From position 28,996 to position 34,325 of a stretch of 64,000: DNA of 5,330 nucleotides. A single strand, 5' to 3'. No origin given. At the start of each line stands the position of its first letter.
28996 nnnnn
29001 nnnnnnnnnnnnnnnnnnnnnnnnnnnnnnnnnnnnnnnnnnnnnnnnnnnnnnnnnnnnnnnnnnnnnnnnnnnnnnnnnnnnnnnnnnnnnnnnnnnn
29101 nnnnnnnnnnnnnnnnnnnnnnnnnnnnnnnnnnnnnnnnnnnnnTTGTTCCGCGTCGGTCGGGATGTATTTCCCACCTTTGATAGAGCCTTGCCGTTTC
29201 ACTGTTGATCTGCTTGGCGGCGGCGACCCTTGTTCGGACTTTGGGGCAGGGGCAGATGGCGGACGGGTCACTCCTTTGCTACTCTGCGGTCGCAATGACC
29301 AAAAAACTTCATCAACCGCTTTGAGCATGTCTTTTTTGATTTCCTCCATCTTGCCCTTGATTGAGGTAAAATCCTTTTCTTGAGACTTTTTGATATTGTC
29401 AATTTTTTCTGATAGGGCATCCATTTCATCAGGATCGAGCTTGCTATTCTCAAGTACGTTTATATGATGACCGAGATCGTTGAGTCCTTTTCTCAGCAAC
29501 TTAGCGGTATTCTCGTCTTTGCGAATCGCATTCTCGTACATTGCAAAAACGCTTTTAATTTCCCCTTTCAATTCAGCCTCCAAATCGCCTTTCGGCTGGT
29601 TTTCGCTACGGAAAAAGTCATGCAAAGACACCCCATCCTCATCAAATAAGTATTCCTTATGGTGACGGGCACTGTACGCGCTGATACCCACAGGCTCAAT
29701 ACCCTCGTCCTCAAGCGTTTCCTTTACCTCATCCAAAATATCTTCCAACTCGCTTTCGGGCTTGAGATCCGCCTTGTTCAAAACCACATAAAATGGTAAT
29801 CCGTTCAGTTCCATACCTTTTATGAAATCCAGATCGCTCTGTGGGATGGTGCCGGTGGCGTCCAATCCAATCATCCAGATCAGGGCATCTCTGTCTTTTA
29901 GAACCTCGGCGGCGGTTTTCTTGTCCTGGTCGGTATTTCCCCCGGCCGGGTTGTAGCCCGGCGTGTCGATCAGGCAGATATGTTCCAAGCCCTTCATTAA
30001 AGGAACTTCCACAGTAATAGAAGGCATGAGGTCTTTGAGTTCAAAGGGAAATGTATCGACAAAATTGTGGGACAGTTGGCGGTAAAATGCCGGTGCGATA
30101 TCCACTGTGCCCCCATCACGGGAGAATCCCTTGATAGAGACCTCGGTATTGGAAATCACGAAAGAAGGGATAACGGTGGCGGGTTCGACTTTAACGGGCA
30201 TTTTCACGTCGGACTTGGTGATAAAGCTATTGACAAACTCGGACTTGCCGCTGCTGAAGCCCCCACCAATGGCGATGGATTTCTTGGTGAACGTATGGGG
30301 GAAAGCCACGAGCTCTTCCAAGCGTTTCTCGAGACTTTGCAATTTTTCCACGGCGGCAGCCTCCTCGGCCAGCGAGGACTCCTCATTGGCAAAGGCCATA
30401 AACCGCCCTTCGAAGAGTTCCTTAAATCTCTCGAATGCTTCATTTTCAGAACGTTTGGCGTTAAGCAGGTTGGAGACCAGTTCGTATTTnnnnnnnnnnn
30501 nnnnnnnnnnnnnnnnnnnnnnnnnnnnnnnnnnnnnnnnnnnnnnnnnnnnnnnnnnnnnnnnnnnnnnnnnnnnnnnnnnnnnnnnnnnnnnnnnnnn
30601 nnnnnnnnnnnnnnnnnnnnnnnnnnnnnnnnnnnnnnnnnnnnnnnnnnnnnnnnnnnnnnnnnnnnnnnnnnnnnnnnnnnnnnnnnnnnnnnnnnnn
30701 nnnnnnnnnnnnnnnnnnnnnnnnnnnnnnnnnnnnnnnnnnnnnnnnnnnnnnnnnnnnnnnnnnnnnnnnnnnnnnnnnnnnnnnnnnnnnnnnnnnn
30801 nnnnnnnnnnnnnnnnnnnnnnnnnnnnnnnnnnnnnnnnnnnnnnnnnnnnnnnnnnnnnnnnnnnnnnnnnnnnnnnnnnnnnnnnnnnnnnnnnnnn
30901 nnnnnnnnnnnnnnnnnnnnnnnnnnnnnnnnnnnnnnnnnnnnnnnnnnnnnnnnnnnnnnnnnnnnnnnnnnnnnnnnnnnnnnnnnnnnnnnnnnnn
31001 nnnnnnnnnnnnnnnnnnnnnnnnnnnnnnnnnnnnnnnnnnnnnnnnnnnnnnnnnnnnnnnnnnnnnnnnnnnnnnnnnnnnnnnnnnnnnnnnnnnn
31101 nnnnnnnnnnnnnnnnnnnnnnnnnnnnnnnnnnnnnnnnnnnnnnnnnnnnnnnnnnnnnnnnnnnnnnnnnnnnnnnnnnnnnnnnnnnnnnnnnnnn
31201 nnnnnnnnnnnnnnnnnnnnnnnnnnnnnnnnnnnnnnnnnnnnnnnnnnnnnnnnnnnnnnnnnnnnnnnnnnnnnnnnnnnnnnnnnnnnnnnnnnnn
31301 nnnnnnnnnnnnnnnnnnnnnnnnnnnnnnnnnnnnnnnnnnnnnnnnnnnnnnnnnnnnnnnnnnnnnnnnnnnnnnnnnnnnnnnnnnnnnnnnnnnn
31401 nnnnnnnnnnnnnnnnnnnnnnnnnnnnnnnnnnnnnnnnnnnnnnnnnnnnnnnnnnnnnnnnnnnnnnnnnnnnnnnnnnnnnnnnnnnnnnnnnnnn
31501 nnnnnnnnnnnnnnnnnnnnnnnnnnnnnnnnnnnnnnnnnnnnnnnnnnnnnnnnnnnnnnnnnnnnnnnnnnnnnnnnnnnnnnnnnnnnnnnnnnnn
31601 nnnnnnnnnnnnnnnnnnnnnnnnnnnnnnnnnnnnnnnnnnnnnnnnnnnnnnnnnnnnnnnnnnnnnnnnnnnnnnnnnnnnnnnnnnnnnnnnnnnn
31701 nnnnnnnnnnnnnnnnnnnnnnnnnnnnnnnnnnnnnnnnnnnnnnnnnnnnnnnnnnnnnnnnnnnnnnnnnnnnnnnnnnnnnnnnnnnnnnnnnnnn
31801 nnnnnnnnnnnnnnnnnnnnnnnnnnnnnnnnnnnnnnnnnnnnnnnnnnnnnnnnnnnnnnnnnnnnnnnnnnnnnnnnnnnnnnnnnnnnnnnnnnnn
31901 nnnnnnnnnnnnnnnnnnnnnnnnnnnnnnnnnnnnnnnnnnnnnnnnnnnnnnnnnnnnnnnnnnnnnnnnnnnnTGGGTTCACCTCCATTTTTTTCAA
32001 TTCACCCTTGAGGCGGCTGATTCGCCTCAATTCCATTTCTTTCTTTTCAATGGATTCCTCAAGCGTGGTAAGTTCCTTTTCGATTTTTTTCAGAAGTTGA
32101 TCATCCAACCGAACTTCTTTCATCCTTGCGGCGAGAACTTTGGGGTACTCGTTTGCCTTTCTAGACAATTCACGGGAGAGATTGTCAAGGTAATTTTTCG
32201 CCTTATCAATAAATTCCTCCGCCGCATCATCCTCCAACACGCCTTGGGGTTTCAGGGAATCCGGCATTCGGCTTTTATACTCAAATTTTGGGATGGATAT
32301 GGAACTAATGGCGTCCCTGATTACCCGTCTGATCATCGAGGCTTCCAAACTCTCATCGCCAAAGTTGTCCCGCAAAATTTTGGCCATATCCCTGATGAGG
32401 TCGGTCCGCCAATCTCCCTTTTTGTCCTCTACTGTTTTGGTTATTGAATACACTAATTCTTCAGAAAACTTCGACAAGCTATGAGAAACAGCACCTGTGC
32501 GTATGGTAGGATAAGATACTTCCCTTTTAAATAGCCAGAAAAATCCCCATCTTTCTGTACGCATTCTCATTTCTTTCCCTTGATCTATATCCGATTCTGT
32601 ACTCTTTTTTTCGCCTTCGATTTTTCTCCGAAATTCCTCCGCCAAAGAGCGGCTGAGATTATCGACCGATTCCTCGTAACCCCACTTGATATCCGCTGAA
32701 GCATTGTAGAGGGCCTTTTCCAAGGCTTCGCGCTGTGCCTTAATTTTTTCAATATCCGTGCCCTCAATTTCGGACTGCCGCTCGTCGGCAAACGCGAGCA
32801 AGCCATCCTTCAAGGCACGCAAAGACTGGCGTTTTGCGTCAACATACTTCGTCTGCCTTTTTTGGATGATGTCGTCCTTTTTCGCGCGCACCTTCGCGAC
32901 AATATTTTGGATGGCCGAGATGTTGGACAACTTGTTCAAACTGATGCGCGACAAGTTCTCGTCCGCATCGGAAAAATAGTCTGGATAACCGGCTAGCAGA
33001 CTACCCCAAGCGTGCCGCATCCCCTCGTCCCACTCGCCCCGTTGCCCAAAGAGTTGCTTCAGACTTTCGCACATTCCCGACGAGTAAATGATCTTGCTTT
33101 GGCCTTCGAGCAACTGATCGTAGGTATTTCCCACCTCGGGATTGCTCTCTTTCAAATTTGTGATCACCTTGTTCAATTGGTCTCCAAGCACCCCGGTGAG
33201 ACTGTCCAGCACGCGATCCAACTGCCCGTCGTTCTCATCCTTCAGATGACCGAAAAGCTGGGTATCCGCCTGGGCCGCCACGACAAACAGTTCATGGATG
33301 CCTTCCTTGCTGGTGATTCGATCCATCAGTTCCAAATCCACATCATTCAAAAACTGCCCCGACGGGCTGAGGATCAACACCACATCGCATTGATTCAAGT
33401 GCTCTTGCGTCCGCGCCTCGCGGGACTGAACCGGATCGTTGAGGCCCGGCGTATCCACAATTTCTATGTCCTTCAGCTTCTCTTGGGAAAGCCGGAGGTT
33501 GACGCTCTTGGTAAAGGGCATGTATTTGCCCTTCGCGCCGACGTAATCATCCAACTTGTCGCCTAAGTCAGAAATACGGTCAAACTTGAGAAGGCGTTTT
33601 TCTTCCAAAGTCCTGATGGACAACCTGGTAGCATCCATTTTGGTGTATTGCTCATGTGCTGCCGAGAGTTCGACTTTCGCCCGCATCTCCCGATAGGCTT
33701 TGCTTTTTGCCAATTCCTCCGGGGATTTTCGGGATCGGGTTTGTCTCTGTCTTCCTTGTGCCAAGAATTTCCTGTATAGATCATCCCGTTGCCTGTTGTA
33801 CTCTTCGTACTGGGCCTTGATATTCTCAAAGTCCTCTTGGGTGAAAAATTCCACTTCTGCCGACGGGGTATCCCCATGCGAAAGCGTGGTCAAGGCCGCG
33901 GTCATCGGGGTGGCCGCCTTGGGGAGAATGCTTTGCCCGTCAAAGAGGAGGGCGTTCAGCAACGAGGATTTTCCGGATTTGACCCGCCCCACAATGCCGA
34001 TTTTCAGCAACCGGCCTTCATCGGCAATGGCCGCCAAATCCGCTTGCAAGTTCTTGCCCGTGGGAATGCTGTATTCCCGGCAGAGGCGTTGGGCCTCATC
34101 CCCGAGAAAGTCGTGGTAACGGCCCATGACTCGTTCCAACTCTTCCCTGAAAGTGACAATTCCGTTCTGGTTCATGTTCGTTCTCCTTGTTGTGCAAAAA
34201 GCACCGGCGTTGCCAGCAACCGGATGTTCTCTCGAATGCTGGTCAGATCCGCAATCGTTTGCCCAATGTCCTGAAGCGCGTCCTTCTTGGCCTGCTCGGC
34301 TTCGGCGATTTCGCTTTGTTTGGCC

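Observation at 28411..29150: Triple ComEA-like HhH module at the C-terminus of a dynamin-like protein; the middle copy is degenerate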

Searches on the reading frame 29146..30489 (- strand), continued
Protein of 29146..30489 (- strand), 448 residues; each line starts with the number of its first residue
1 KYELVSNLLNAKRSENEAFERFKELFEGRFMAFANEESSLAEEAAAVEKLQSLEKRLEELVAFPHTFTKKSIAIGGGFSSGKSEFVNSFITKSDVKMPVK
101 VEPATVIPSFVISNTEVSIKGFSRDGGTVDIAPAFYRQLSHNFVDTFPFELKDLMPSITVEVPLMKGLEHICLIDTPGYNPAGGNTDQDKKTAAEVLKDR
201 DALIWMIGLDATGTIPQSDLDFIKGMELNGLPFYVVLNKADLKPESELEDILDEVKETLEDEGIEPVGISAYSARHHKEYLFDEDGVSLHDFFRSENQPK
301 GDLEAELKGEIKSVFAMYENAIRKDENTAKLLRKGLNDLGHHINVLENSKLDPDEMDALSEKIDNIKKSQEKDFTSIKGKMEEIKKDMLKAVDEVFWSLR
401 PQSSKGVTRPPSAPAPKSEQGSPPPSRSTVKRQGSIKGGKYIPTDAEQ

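Call 68: search_protein_families(library=pfam, proteins=[L021:2225-3421:+, L023:2396-3349:+, L031:2447-3439:+, L030:2554-3618:+, L019:2408-3442:+, L014:10701-12788:+, L024:9336-12113:-, L021:10070-12157:-, L021:12164-14689:-, L030:9408-11069:+], max_evalue=0.0001)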
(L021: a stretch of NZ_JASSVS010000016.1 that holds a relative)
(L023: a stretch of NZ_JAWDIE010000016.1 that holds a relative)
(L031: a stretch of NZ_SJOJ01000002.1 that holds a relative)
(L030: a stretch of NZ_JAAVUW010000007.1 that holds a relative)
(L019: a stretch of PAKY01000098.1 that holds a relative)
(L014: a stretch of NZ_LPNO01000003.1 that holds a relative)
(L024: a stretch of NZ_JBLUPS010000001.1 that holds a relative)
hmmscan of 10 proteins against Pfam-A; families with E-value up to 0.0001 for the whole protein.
L021:2225-3421:+ (399 aa): 2 families
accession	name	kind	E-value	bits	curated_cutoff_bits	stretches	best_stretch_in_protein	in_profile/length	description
PF13280.12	WYL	-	7.8e-15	55.1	21.8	1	214-279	3-68/70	WYL domain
PF25583.1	WCX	-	7.8e-11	42.6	23.9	1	313-389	4-76/76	WCX domain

L023:2396-3349:+ (318 aa): 2 families
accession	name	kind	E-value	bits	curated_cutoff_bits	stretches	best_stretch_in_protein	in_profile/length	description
PF13280.12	WYL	-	2.2e-10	40.8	21.8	1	138-196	3-69/70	WYL domain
PF25583.1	WCX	-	1.1e-09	39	23.9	1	226-289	3-63/76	WCX domain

L031:2447-3439:+ (331 aa): 2 families
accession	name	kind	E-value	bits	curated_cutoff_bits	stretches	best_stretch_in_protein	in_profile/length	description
PF13280.12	WYL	-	1.7e-09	37.9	21.8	1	156-213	2-67/70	WYL domain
PF25583.1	WCX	-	6.1e-07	30.1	23.9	1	242-318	2-74/76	WCX domain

L030:2554-3618:+ (355 aa): 2 families
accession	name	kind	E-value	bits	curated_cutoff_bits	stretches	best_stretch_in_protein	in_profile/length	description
PF25583.1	WCX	-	4.7e-14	52.9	23.9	1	272-348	3-75/76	WCX domain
PF13280.12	WYL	-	3.6e-12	46.5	21.8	1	175-242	2-69/70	WYL domain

L019:2408-3442:+ (345 aa): 2 families
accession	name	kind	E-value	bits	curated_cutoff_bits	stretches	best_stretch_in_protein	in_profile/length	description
PF25583.1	WCX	-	1.4e-12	48.2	23.9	1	251-328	2-75/76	WCX domain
PF13280.12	WYL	-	1.7e-12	47.5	21.8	1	156-221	4-69/70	WYL domain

L014:10701-12788:+ (696 aa): 18 families
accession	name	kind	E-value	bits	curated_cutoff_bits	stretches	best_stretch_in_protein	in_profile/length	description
PF00004.35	AAA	-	8.8e-45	152.8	21.2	2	491-614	1-131/131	ATPase family associated with various cellular activities (AAA)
PF07728.20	AAA_5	-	4.8e-11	43.3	22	1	254-287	1-35/139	AAA domain (dynein-related subfamily)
PF13238.12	AAA_18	-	6.9e-11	43.1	29.4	0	255-324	1-66/128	AAA domain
PF05496.18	RuvB_N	-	1.1e-10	42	27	0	242-322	23-94/159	Holliday junction DNA helicase RuvB P-loop domain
PF13401.12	AAA_22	-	6.4e-09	36.6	27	0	254-299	7-54/130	AAA domain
PF13191.12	AAA_16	-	2.4e-08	35.1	32.6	0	243-285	13-55/167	AAA ATPase domain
PF00910.28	RNA_helicase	-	2.5e-07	31.6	21.5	0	255-280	1-26/105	RNA helicase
PF13521.12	AAA_28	-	3.8e-07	30.9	27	0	255-277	2-24/164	AAA domain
PF05729.18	NACHT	-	7.3e-07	29.6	26.7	0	305-353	74-122/167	NACHT domain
PF02367.23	TsaE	-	3e-06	27.6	26.6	0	241-278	9-47/128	Threonylcarbamoyl adenosine biosynthesis protein TsaE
PF14532.12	Sigma54_activ_2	-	4.3e-06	27.4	25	0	251-324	20-81/138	Sigma-54 interaction domain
PF13479.12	AAA_24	-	4.3e-06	27.1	27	0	253-278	3-28/195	AAA domain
PF13173.12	AAA_14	-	3.1e-05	24.4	27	0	255-324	5-74/129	AAA domain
PF01078.27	Mg_chelatase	-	3.1e-05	23.9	20.3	0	253-276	23-46/207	Magnesium chelatase, subunit ChlI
PF12775.13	AAA_7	-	5.5e-05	23.2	25.8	0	241-282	24-63/181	P-loop containing dynein motor region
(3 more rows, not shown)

L024:9336-12113:- (925 aa): 1 family
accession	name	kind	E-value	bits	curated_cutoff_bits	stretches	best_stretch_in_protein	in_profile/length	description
PF04851.21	ResIII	-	2.2e-22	80.2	22.5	1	64-262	20-163/164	Type III restriction enzyme, res subunit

L021:10070-12157:- (695 aa): 3 families
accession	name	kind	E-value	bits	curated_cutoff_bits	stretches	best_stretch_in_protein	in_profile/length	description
PF13337.12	BrxL_ATPase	-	6.1e-121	403.5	25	1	155-468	1-312/313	Lon-like protease BrxL-like, ATPase domain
PF16565.11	MIT_C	-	2.5e-49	167.3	25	1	554-694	1-142/142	Phospholipase D-like domain at C-terminus of MIT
PF20442.3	BrxL_N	-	8.6e-45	152.4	28.2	1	15-145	2-132/132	BREX system Lon protease-like protein BrxL N-terminal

L021:12164-14689:- (841 aa): 1 family
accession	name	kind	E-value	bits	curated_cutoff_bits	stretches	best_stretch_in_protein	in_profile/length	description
PF08665.17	PglZ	-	2.3e-15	57.5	25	1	463-630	2-173/179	PglZ domain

L030:9408-11069:+ (554 aa): 2 families
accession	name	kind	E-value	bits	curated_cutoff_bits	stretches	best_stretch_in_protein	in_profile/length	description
PF03235.19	GmrSD_N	-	3.1e-32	112.7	33.2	1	11-227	2-198/199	GmrSD restriction endonuclease, N-terminal domain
PF07510.16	GmrSD_C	-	1.2e-17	64.6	23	1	414-546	4-137/138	GmrSD restriction endonucleases, C-terminal domain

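Call 75: search_protein_representatives(protein=window:29284-30489:-)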
Query: 402 residues. Proteins with E-value up to 0.001 (for the whole library): 2122; up to 1e-10: 1126; up to 1e-30: 388. The best 150 are listed.
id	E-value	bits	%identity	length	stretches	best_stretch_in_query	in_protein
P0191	1.7e-222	754.9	90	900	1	1-402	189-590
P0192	5.1e-174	595.3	73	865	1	1-399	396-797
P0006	1.7e-161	554.1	69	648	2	1-343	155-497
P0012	9.3e-147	505.6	65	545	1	1-402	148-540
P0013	1.1e-146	505.4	67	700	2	1-340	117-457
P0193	1.9e-138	478.2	59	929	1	1-399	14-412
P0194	2.0e-138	478.1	60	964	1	1-399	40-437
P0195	9.5e-138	475.9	61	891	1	1-399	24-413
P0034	2.3e-135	468.1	59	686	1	1-399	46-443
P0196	5.3e-128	443.9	56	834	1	1-401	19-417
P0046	1.5e-124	432.5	55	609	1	2-399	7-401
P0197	1.5e-123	429.2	58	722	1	3-402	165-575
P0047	2.4e-122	425.2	55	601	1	3-399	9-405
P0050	3.3e-110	385.3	71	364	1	1-263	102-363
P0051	3.8e-108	378.5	67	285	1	1-263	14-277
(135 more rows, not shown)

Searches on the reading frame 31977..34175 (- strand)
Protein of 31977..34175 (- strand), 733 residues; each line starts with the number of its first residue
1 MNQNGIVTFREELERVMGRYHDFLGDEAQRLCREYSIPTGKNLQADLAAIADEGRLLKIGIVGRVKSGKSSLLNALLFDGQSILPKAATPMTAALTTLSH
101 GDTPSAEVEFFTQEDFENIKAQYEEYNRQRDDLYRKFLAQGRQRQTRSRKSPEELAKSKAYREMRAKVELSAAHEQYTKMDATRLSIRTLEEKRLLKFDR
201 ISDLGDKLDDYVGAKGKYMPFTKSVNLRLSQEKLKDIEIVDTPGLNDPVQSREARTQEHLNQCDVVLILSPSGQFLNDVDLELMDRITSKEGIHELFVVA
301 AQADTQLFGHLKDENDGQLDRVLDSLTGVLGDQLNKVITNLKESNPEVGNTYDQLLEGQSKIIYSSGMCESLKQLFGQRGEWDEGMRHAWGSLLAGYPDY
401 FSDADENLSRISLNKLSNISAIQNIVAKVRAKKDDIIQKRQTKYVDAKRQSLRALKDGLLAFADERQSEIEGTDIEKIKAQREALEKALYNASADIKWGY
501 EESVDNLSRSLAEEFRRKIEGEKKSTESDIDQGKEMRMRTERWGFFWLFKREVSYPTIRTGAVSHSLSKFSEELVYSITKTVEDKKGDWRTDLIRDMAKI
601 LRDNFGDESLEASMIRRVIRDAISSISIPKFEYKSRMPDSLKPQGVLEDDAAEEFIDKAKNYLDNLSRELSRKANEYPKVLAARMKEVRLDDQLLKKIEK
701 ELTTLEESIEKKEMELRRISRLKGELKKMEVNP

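Call 6: search_protein_families(library=pfam, proteins=[window:31977-34175:-], max_evalue=1)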
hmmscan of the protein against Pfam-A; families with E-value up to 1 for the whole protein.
window:31977-34175:- (733 aa): 11 families
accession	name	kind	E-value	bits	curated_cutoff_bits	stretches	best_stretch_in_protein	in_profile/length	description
PF00350.29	Dynamin_N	-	5.2e-22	79.1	27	1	59-299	1-165/168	Dynamin family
PF01926.29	MMR_HSR1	-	1.1e-09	38.8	21.9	2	217-289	28-102/113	50S ribosome-binding GTPase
PF00009.33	GTP_EFTU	-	0.0013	18.8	26.5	1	56-89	3-36/188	Elongation factor Tu GTP binding domain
PF23921.1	DUF7260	-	0.003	17.5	27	1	420-491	147-219/242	Domain of unknown function (DUF7260)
PF03485.21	Arg_tRNA_synt_N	-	0.021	15.9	21.5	0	615-699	3-74/85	Arginyl tRNA synthetase N terminal domain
PF04548.22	AIG1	-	0.091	12.5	27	1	217-263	31-76/212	AIG1 family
PF13304.12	AAA_21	-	0.1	13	27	0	60-156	3-95/304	AAA domain, putative AbiEii toxin, Type IV TA system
PF16548.10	FlgT_N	-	0.12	13.4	28.8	1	471-507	13-47/87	Flagellar assembly protein T, N-terminal domain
PF15275.11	PEHE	-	0.25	12.3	34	1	104-162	20-82/127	PEHE domain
PF25228.1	Lips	-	0.45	9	27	1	624-707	753-838/892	Lips protein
PF22535.1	DUF7003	-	0.57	10.5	27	1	466-551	93-182/221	Family of unknown function (DUF7003)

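Call 7: search_protein_families(library=ncbifam, proteins=[window:31977-34175:-], max_evalue=1)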
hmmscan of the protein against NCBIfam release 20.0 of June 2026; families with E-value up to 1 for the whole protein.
window:31977-34175:- (733 aa): 10 families
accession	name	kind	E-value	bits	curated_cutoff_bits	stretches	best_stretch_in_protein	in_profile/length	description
TIGR03918.1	GTP_HydF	equivalog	7.3e-10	38.2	325.55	2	233-357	54-182/392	[FeFe] hydrogenase H-cluster maturation GTPase HydF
TIGR03594.1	GTPase_EngA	equivalog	1.5e-07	30.8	306.7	2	53-84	172-203/432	ribosome biogenesis GTPase Der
TIGR00231.1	small_GTP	domain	2.7e-06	27.3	42.5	1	57-83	4-30/164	GTP-binding protein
NF000908.1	PRK00089.1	equivalog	0.00055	19.3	237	1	59-82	6-29/291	GTPase Era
TIGR00450.1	mnmE_trmE_thdF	equivalog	0.0062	15.7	252.6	1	57-84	210-237/446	tRNA uridine-5-carboxymethylaminomethyl(34) synthesis GTPase MnmE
TIGR00436.1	era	equivalog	0.016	14.5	116.25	1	58-87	2-31/270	GTPase Era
NF009891.0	PRK13351.1-1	equivalog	0.019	13.6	597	1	57-85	10-38/681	elongation factor G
TIGR02500.1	type_III_yscD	equivalog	0.023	13.6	86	1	595-713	198-320/413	type III secretion system inner membrane ring subunit SctD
TIGR03598.1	GTPase_YsxC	equivalog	0.078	12.7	124.45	1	55-77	17-39/186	ribosome biogenesis GTP-binding protein YihA/YsxC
NF003661.0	PRK05291.1-3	equivalog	0.21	10.9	380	1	57-77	217-237/448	tRNA uridine-5-carboxymethylaminomethyl(34) synthesis GTPase MnmE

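Call 9: search_protein_families(library=padloc, proteins=[window:31977-34175:-], max_evalue=0.1)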
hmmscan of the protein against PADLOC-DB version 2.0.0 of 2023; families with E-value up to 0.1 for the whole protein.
window:31977-34175:- (733 aa): 1 family
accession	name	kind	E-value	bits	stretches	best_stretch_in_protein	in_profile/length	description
PDLC02980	AriA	-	0.01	13.9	1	60-153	3-99/304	-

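Call 38: search_solved_structures(query=window:31977-34175:-, max_evalue=1)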
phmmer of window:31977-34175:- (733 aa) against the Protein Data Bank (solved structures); distinct sequences matched with E-value up to 1: 9.
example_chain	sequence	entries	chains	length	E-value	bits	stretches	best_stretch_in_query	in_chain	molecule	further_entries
5owv_A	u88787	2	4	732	2.5e-12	49.4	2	207-305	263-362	GTP-binding protein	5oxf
2j68_A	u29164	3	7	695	4e-08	35.5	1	56-123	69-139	BACTERIAL DYNAMIN-LIKE PROTEIN | DYNAMIN FAMILY PROTEIN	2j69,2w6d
7aoi_XL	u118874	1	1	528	0.02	16.7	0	54-77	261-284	GTP-binding protein, putative,mt-EngA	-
6yxx_EA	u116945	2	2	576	0.025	16.4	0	54-77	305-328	mt-EngA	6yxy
2wau_A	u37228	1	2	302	0.1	14.3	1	323-409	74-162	ERYTHROCYTE MEMBRANE PROTEIN 1 (PFEMP1)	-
7am2_BU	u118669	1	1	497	0.11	14.3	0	56-79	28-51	GTPase Der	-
5goe_A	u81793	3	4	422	0.26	13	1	53-99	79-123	Mitofusin-1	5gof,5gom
5yew_A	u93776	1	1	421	0.3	12.8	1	53-100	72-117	Mitofusin-1,Mitofusin-1 fusion protein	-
5gnt_A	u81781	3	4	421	0.33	12.7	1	53-99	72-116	Mitofusin-1 | Mitofusin-1,Mitofusin-1 fusion protein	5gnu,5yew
